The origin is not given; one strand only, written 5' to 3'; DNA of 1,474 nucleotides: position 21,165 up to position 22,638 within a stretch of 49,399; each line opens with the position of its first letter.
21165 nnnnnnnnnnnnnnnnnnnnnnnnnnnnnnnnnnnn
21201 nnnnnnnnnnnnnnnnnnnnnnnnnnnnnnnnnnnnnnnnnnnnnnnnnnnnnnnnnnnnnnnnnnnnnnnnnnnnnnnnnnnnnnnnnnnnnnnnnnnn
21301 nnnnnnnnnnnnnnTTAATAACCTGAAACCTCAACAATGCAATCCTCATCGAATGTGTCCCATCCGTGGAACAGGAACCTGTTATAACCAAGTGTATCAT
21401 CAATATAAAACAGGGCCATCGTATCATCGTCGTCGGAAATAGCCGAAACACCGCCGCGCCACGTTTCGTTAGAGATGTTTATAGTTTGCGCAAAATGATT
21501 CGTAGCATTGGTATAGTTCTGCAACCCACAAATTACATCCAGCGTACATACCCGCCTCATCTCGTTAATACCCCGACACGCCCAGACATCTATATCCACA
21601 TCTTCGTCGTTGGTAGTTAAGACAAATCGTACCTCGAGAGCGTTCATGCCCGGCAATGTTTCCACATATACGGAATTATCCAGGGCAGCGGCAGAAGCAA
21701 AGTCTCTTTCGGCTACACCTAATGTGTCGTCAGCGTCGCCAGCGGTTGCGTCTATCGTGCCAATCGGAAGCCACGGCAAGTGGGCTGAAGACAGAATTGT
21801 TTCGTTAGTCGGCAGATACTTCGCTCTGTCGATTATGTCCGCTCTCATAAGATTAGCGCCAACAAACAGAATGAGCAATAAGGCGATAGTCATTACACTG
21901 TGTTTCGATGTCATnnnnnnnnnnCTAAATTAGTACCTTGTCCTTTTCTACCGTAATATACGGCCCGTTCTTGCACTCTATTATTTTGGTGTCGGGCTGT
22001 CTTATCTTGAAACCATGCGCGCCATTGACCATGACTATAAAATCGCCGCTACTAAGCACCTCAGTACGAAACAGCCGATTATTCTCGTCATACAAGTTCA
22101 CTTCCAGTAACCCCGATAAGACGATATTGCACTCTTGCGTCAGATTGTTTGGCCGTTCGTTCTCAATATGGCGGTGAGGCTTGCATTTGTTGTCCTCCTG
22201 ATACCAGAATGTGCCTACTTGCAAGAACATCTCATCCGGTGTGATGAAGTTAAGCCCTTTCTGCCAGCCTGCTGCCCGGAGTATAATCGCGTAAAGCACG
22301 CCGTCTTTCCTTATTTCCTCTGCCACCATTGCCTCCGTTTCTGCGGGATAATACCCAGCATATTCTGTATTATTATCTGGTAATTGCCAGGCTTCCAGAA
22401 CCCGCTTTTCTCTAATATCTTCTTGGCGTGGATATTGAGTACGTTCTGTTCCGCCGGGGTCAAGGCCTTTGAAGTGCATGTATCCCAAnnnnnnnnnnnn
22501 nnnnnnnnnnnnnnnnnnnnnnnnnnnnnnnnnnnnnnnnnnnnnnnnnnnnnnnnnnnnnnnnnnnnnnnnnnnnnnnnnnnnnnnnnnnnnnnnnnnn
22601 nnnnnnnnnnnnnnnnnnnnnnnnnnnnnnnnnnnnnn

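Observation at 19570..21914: Two exported proteins, one a lipoprotein-type metallophosphoesterase-LamG fusion, encoded inside the head module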

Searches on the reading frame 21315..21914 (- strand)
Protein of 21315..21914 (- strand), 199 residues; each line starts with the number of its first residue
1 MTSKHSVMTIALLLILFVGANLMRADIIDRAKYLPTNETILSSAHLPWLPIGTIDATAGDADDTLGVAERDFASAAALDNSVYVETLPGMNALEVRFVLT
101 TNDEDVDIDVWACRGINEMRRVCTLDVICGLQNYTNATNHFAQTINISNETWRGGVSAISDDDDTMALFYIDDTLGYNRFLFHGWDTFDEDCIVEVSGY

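Call 3: search_protein_families(library=pfam, proteins=[window:21315-21914:-], max_evalue=0.01)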
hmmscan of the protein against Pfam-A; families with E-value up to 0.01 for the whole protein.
window:21315-21914:- (199 aa): 0 families

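Call 4: search_protein_families(library=phrogs, proteins=[window:21315-21914:-], max_evalue=0.01)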
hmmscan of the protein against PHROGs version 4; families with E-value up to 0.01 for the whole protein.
window:21315-21914:- (199 aa): 0 families

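Call 22: find_homologous_proteins(query=window:21315-21914:-)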
Query window:21315-21914:- (199 aa): 18 proteins with E <= 0.001 among 122 candidates.
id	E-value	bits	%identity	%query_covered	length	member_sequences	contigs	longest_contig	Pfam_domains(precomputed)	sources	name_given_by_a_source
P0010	4.9e-124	429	100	96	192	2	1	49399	-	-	-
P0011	6.8e-70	253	67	86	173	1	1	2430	-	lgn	-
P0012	8.3e-69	249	66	86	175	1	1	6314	-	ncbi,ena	-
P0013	2.4e-47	179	53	81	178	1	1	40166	-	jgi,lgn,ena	-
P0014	7.4e-47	178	54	82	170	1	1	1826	-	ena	-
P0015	5.2e-46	175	55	81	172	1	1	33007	-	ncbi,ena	-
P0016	5.0e-45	172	55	80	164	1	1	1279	-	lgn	-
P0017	1.9e-44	170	53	83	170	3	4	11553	-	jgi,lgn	-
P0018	7.2e-43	165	54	80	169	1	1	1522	-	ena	-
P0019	1.1e-41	161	53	81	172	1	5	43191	-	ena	-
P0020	5.4e-41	158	49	86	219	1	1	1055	-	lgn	-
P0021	6.6e-40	155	53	77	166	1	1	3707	-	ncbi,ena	-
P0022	1.8e-39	153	49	81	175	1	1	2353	-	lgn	-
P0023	1.5e-37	147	52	76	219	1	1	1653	-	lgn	-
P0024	7.0e-35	138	51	80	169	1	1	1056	-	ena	-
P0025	9.5e-35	138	48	77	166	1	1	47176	-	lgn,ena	-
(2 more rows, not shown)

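Call 24: find_encoding_contigs(protein=P0013, flank=10000, max_places=2)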
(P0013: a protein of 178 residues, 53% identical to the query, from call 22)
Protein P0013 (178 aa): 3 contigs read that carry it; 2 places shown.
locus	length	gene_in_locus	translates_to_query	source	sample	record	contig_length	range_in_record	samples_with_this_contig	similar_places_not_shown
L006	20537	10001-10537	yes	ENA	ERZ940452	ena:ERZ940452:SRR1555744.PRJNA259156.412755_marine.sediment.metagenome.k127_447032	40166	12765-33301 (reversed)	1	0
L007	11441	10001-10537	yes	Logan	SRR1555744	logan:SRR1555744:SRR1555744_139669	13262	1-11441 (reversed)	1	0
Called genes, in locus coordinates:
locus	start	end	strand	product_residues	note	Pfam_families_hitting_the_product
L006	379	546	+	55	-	-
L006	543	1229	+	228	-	-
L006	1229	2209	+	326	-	-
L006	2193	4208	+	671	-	-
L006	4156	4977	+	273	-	-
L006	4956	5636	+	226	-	PF13578:Methyltransf_24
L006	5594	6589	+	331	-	PF00535:Glycos_transf_2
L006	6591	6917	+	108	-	PF09723:Zn_ribbon_8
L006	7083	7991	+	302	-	-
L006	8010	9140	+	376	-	-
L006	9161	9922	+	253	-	-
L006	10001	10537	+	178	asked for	-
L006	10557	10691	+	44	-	-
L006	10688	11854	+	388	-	-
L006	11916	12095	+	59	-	-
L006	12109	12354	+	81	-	-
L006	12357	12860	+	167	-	-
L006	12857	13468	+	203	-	-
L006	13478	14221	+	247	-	PF24175:SU10_adaptor (weak)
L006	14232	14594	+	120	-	-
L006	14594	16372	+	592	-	-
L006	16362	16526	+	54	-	-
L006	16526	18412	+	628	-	-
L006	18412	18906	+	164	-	-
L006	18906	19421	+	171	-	-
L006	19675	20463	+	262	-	-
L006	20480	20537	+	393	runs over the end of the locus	-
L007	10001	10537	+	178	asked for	-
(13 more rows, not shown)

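Call 25: find_encoding_contigs(protein=P0019, flank=10000, max_places=2)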
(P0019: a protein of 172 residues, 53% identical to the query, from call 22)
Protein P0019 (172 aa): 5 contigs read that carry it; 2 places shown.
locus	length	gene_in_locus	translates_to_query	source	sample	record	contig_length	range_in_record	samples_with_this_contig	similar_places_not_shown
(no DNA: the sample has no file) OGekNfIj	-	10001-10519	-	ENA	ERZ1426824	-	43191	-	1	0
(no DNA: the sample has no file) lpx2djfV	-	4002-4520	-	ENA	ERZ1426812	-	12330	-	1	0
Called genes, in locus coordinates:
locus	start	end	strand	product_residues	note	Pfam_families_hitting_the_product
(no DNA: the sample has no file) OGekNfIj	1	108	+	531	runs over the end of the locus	-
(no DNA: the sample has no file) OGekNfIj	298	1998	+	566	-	-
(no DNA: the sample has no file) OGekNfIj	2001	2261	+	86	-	PF09723:Zn_ribbon_8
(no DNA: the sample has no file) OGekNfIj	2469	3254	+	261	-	-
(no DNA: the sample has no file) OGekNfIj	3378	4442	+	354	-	-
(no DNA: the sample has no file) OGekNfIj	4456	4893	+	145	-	PF14528:LAGLIDADG_3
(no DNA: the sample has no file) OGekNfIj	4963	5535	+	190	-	-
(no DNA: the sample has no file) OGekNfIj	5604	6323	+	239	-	-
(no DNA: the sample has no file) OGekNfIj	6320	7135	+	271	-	-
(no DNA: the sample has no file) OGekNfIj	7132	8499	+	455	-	PF02310:B12-binding (weak), PF04055:Radical_SAM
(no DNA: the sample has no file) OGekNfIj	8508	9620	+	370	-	PF01041:DegT_DnrJ_EryC1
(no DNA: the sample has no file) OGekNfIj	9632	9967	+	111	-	-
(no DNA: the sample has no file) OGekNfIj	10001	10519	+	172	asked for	-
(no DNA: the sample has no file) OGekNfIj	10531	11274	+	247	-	-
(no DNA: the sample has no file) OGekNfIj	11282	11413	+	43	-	-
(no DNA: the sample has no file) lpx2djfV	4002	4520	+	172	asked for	-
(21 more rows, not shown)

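Call 26: find_encoding_contigs(protein=P0025, flank=10000, max_places=2)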
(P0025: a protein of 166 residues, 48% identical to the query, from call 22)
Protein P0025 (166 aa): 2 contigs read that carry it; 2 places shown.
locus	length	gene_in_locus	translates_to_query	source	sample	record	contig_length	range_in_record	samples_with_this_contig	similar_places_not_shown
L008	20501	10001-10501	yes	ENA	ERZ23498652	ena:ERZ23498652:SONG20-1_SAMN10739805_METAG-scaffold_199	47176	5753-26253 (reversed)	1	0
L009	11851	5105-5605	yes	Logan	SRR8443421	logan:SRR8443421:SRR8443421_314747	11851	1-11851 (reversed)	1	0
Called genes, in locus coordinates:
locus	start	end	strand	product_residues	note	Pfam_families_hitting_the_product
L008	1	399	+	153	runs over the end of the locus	-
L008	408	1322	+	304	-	PF01507:PAPS_reduct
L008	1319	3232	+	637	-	PF17289:Terminase_6C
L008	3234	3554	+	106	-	-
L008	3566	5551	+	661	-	-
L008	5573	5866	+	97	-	PF00166:Cpn10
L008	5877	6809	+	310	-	-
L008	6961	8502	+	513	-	-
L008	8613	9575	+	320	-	PF13229:Beta_helix (weak)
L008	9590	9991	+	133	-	-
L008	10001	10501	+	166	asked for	-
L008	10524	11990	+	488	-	PF13385:Laminin_G_3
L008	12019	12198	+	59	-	-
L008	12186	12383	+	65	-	-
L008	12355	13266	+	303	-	-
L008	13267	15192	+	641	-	PF13385:Laminin_G_3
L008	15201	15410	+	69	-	-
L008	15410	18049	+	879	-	-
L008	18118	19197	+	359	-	-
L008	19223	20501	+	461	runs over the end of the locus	-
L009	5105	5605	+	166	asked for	-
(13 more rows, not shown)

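Call 37: search_protein_families(library=phrogs, proteins=[L008:6961-8502:+, L008:8613-9575:+, L008:9590-9991:+, L008:10524-11990:+, L008:13267-15192:+, L006:8010-9140:+, L006:9161-9922:+, L006:10688-11854:+], max_evalue=0.001)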
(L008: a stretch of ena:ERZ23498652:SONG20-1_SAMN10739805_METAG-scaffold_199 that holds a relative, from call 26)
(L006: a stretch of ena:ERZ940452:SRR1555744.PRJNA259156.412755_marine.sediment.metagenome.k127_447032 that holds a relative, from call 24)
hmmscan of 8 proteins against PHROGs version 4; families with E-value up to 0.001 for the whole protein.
L008:6961-8502:+ (513 aa): 0 families

L008:8613-9575:+ (320 aa): 1 family
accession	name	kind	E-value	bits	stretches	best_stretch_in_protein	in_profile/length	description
phrog_2234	-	tail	0.00012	21.8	1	161-307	409-571/757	tail spike protein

L008:9590-9991:+ (133 aa): 0 families

L008:10524-11990:+ (488 aa): 0 families

L008:13267-15192:+ (641 aa): 10 families
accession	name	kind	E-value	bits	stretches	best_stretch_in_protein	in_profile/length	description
phrog_3545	-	unknown function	3.3e-35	122.5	1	139-374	748-987/1115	-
phrog_24074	-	unknown function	1.6e-33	117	1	142-374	414-634/892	-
phrog_13163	-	tail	1.1e-29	104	1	137-384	504-735/976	baseplate wedge subunit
phrog_701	-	head and packaging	9.4e-25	85.6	1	166-369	4041-4228/6136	virion structural protein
phrog_32294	-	tail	2e-23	82.1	1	114-413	379-656/2435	baseplate wedge subunit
phrog_18802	-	head and packaging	1.2e-22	79.4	1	166-368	823-1009/3007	virion structural protein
phrog_1469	-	tail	9.8e-20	70.2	1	137-383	493-722/2607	baseplate wedge subunit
phrog_19601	-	tail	1.7e-18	66.2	1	136-401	1725-1970/2043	baseplate wedge subunit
phrog_38322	-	unknown function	3.3e-14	53.7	1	186-363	324-503/506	-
phrog_26466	-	unknown function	0.00041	18.4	1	443-507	1827-1886/2337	-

L006:8010-9140:+ (376 aa): 0 families

L006:9161-9922:+ (253 aa): 0 families

L006:10688-11854:+ (388 aa): 1 family
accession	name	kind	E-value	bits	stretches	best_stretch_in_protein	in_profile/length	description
phrog_36881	-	unknown function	8.1e-06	26.9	1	29-89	91-146/198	-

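Call 40: predict_structure(alignment_id=A3)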
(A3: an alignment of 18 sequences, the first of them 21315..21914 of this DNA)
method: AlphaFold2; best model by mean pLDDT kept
length: 199 residues; sequences in the alignment: 18
mean_pLDDT: 82.1   pTM: 0.72
mean pLDDT of the five models: 82.1, 81.8, 79.9, 79.4, 77.8
residues with pLDDT >= 90: 75; 70-90: 81; 50-70: 39; < 50: 4
segments of 3 or more residues with pLDDT < 50: none
pLDDT, mean of each block of 10 residues (from residue 1): 64 75 61 52 81 86 60 88 91 94 88 88 93 89 92 86 86 91 84 94
secondary structure, 60 per line:
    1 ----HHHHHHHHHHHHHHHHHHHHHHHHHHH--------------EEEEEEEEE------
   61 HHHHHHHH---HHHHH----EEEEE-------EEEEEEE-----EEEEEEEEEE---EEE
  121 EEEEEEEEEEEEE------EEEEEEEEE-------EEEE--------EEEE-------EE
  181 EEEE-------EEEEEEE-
elements in order: H5-31 E46-54 H61-68 H72-76 E81-85 E93-99 E105-114 E118-133 E140-148 E156-159 E168-171 E179-184 E192-198

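Call 42: fold_search(model_id=the predicted structure, library=pdb)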
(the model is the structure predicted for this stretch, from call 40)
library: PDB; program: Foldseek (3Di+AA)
matches with E <= 10: 1439; with E <= 0.001: 0
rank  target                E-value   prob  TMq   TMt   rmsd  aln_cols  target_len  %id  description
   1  6i5o_A                4.5e-03  0.99  0.31  0.51   9.0       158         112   11  Crystal structure of SPBc2 prophage-derived protein YomS (released 2019-11-20)
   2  5tzn_F                6.5e-03  0.54  0.19  0.25  15.5       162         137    9  Structure of the viral immunoevasin m12 (Smith) bound to the natural killer cell receptor NKR-P1B (B6) (released 2017-05-24)
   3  5tzn_G                1.1e-02  0.47  0.19  0.24  15.9       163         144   10  Structure of the viral immunoevasin m12 (Smith) bound to the natural killer cell receptor NKR-P1B (B6) (released 2017-05-24)
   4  7fcn_A                1.8e-02  0.66  0.23  0.38  11.7       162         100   10  Crystal strcture of PirA insecticidal protein from Photorhabdus akhurstii (released 2022-07-20)
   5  7vrp_A                2.1e-02  0.08  0.13  0.08  23.0       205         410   10  Structure of infectious bursal disease virus Gx strain (released 2022-03-30)
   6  3km5_A                2.5e-02  0.89  0.28  0.30  13.9       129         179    7  Crystal Structure Analysis of the K2 Cleaved Adhesin Domain of Lys-gingipain (Kgp) (released 2010-03-31)
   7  9i0y_a                2.5e-02  0.23  0.18  0.24  13.1       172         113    9  Recombinant Ena2A fibers (released 2025-03-12)
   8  2df7_C                2.6e-02  0.18  0.20  0.12  19.2       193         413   10  Crystal structure of infectious bursal disease virus VP2 subviral particle (released 2006-06-27)
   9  3m1h_A                2.8e-02  0.89  0.28  0.31  13.5       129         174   12  Crystal Structure Analysis of the K3 Cleaved Adhesin Domain of Lys-gingipain (Kgp) from Porphyromonas gingivalis w83 (released 2011-03-23)
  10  9i0y_0                2.9e-02  0.21  0.18  0.24  13.1       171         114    9  Recombinant Ena2A fibers (released 2025-03-12)
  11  2df7_N                2.9e-02  0.16  0.19  0.12  18.7       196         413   10  Crystal structure of infectious bursal disease virus VP2 subviral particle (released 2006-06-27)
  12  2df7_K                3.1e-02  0.15  0.19  0.12  19.4       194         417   11  Crystal structure of infectious bursal disease virus VP2 subviral particle (released 2006-06-27)
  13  7vxl_A                3.3e-02  0.25  0.22  0.21  18.2       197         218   11  Coxsackievirus B3 A-particle at pH7.4 (VP3-234Q) (released 2022-11-16)
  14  9tdv_B                3.5e-02  0.82  0.33  0.15  11.4       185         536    9  Structure of D81A-Fructofuranosidase from Purpureocilum lilacinum in complex with raffinose (released 2026-02-11)
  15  8rew_C                3.5e-02  0.60  0.27  0.26  12.3       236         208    7  CryoEM structure of human GARP-lTGFbeta1 in complex with a Fab fragment derived from an activating antibody. (released 2025-03-26)
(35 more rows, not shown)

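Call 45: fold_search(model_id=the predicted structure, library=viral)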
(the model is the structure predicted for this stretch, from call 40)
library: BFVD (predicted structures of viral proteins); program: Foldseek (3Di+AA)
matches with E <= 10: 1586; with E <= 0.001: 3
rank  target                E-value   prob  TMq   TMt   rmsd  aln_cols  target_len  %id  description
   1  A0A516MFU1            2.4e-05  1.00  0.44  0.42  11.1       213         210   13  (no name in the UniProt tables at hand)
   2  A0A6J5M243            2.8e-04  1.00  0.39  0.58   9.3       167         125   11  Uncharacterized protein [uncultured Caudovirales phage]
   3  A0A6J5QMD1            3.5e-04  1.00  0.46  0.52   7.2       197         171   11  Uncharacterized protein [uncultured Caudovirales phage]
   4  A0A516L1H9            1.1e-03  1.00  0.52  0.52   7.1       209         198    9  (no name in the UniProt tables at hand)
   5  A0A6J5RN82            1.1e-03  1.00  0.31  0.41   9.5       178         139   11  Uncharacterized protein [uncultured Caudovirales phage]
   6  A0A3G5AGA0            1.8e-03  0.69  0.21  0.15  15.1       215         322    8  Collagen triple helix repeat protein [Solumvirus sp.]
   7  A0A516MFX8            2.1e-03  1.00  0.43  0.40  14.6       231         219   10  (no name in the UniProt tables at hand)
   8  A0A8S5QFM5            2.1e-03  1.00  0.29  0.39   6.4       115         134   14  Uncharacterized protein [Siphoviridae sp. ctF6o6]
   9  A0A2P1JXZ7            2.4e-03  0.35  0.16  0.14  17.3       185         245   12  Minor tail protein [Rhodococcus phage Finch]
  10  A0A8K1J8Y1            2.6e-03  0.28  0.16  0.15  16.3       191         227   10  Uncharacterized protein [Chaq-like virus]
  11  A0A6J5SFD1            2.7e-03  0.95  0.31  0.33  11.3       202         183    8  Uncharacterized protein [uncultured Caudovirales phage]
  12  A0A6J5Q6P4            3.0e-03  1.00  0.40  0.54   7.2       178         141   11  Uncharacterized protein [uncultured Caudovirales phage]
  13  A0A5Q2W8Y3            3.0e-03  1.00  0.37  0.57  11.6       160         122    9  (no name in the UniProt tables at hand)
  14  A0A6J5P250            3.0e-03  0.80  0.25  0.11  12.7       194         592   14  Uncharacterized protein [uncultured Caudovirales phage]
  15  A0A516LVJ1            3.2e-03  0.97  0.30  0.19  10.3       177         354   14  (no name in the UniProt tables at hand)
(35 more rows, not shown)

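Call 47: search_protein_families(library=ncbifam, proteins=[window:21315-21914:-], max_evalue=0.01)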
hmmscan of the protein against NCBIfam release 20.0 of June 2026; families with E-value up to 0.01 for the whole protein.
window:21315-21914:- (199 aa): 0 families

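Call 53: search_dna_similar(query=window:21315-21914:-, collection=phages, mode=protein, max_evalue=0.01, max_rows=25)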
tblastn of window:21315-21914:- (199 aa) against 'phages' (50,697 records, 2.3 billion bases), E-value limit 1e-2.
No match.

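Call 55: find_related_loci(query=A3, collection=viral_contigs, flank=6000)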
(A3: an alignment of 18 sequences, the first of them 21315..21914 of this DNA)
Query A3 (199 aa) in viral_contigs; peptide patterns used: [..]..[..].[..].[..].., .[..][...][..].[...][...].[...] (x = any residue, [..] = any of these).
53 stretches matched a pattern; 6 encode a relative of the query (tblastn E <= 1e-3); 6 distinct loci.
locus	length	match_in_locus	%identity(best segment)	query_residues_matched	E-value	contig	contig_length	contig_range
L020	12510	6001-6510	40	39-199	6e-37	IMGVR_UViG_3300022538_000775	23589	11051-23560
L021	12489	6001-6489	33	48-199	5e-26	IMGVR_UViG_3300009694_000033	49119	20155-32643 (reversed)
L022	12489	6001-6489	33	48-199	5e-26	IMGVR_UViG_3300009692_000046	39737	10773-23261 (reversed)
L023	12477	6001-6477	41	41-199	3e-25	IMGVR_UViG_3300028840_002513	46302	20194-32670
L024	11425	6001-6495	39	41-199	7e-21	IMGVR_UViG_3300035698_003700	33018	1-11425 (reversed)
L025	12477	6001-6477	36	41-198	1e-18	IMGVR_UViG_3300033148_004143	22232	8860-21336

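Call 68: search_protein_families(library=pfam, proteins=[L008:10524-11990:+, L006:10688-11854:+, L021:6479-7249:+, L021:7284-8165:+, L025:6483-8105:+, L020:6713-8335:+], max_evalue=0.01)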
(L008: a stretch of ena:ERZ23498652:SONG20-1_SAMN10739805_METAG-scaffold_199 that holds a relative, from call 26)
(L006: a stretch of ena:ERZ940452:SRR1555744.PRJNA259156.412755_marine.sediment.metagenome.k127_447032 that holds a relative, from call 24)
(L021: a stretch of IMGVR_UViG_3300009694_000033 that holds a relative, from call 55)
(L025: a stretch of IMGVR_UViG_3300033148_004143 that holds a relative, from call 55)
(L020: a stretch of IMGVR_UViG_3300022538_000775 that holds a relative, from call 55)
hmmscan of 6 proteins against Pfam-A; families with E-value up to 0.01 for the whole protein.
L008:10524-11990:+ (488 aa): 3 families
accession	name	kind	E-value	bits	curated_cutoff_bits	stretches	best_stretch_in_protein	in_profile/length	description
PF13385.13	Laminin_G_3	-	1.6e-13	51.5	27.6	1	318-463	3-149/151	Concanavalin A-like lectin/glucanases superfamily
PF06977.17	SdiA-regulated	-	3.8e-05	23.4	21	0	161-201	25-65/249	SdiA-regulated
PF24684.1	Vgb_lyase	-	0.00018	20.9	50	1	169-257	22-104/290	Virginiamycin B lyase family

L006:10688-11854:+ (388 aa): 0 families

L021:6479-7249:+ (256 aa): 0 families

L021:7284-8165:+ (293 aa): 1 family
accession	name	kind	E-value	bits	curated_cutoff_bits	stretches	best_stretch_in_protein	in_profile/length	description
PF22432.2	PA2794-like_C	-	2.2e-05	25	27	1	196-266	1-72/102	PA2794-like, C-terminal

L025:6483-8105:+ (540 aa): 2 families
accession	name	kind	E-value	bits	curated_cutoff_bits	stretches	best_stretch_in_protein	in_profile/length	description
PF13229.12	Beta_helix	-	2.2e-20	73.3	25.9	3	216-383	9-138/158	Right handed beta helix region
PF17161.10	DUF5123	-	1.5e-05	26.6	35.1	1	403-513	1-103/113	Domain of unknown function (DUF5123)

L020:6713-8335:+ (540 aa): 0 families

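Call 85: search_protein_families(library=padloc, proteins=[window:21315-21914:-, L006:10688-11854:+], max_evalue=0.01)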
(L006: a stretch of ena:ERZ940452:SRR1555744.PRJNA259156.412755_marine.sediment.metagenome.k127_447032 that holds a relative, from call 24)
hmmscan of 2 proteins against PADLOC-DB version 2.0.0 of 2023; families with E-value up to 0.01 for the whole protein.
window:21315-21914:- (199 aa): 0 families

L006:10688-11854:+ (388 aa): 0 families

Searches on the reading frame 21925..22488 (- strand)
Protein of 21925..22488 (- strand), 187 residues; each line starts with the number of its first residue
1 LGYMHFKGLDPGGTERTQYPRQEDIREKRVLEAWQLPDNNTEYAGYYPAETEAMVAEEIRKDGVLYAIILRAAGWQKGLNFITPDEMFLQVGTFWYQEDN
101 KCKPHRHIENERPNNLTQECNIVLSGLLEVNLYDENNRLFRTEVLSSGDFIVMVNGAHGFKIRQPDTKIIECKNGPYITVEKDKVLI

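Call 3: search_protein_families(library=pfam, proteins=[window:21925-22488:-], max_evalue=0.01)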
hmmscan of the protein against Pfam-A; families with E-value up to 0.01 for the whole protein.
window:21925-22488:- (187 aa): 0 families

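Call 4: search_protein_families(library=phrogs, proteins=[window:21925-22488:-], max_evalue=0.01)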
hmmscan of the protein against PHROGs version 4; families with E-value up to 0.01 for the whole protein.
window:21925-22488:- (187 aa): 0 families

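Call 47: search_protein_families(library=ncbifam, proteins=[window:21925-22488:-], max_evalue=0.01)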
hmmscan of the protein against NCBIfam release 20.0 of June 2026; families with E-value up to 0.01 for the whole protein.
window:21925-22488:- (187 aa): 1 family
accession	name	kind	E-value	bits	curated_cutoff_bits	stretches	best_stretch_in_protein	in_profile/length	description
TIGR04366.1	cupin_WbuC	subfamily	7.6e-09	35.5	42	1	97-184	42-126/132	WbuC family cupin fold metalloprotein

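Call 85: search_protein_families(library=padloc, proteins=[window:21925-22488:-], max_evalue=0.01)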
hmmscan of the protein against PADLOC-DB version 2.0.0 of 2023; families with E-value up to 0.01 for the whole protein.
window:21925-22488:- (187 aa): 0 families
